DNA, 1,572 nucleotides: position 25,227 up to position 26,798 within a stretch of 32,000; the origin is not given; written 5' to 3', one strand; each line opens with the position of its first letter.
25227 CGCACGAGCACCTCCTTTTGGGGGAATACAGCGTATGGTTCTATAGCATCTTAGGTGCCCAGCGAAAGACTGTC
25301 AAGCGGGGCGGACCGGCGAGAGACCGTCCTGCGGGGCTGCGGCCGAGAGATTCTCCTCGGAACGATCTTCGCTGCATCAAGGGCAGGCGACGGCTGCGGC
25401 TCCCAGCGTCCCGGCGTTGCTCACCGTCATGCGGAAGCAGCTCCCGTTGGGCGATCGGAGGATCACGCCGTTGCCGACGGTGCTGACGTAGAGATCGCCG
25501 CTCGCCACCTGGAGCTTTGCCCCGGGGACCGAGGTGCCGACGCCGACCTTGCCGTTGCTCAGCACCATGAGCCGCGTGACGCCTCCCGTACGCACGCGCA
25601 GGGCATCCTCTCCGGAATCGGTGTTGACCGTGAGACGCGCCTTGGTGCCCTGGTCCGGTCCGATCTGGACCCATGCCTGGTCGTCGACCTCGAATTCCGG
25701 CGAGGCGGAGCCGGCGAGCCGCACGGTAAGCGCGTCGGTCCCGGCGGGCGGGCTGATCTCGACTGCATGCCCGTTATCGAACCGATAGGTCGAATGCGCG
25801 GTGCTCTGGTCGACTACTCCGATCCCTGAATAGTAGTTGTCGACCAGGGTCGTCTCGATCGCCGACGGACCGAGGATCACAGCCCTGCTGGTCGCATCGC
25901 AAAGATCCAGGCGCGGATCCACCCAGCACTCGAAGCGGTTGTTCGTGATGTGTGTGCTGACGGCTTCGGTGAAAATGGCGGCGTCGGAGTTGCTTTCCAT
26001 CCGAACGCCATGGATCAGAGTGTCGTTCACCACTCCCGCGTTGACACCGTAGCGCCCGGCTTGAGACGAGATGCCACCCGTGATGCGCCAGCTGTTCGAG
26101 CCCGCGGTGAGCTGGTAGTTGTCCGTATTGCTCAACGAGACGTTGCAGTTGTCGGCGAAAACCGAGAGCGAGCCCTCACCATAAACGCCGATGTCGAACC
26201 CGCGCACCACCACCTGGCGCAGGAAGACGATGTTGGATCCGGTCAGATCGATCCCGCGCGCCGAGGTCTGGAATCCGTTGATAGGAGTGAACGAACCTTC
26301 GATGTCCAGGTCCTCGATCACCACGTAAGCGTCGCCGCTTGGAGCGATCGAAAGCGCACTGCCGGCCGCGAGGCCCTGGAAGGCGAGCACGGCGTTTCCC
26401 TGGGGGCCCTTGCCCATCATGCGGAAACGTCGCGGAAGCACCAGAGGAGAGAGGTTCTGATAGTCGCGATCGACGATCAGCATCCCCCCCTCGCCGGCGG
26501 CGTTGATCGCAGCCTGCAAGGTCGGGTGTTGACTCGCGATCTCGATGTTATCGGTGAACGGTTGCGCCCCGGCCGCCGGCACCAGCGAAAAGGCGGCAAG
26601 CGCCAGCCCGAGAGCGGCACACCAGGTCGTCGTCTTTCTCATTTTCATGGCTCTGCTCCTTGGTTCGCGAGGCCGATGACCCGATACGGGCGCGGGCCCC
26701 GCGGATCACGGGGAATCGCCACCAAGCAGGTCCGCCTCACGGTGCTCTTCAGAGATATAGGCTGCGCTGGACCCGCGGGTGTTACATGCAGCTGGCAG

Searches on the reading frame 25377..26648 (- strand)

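Call 89: search_protein_families(library=pfam, proteins=[window:25377-26648:-], max_evalue=0.001)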
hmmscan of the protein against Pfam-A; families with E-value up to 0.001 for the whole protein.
window:25377-26648:- (423 aa): 2 families
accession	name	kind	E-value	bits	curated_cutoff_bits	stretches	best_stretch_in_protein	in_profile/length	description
PF05048.19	NosD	-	3.8e-05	23.7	23.6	1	123-240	31-147/212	Periplasmic copper-binding protein (NosD)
PF13229.12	Beta_helix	-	0.00099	19.2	25.9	0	131-239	47-158/158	Right handed beta helix region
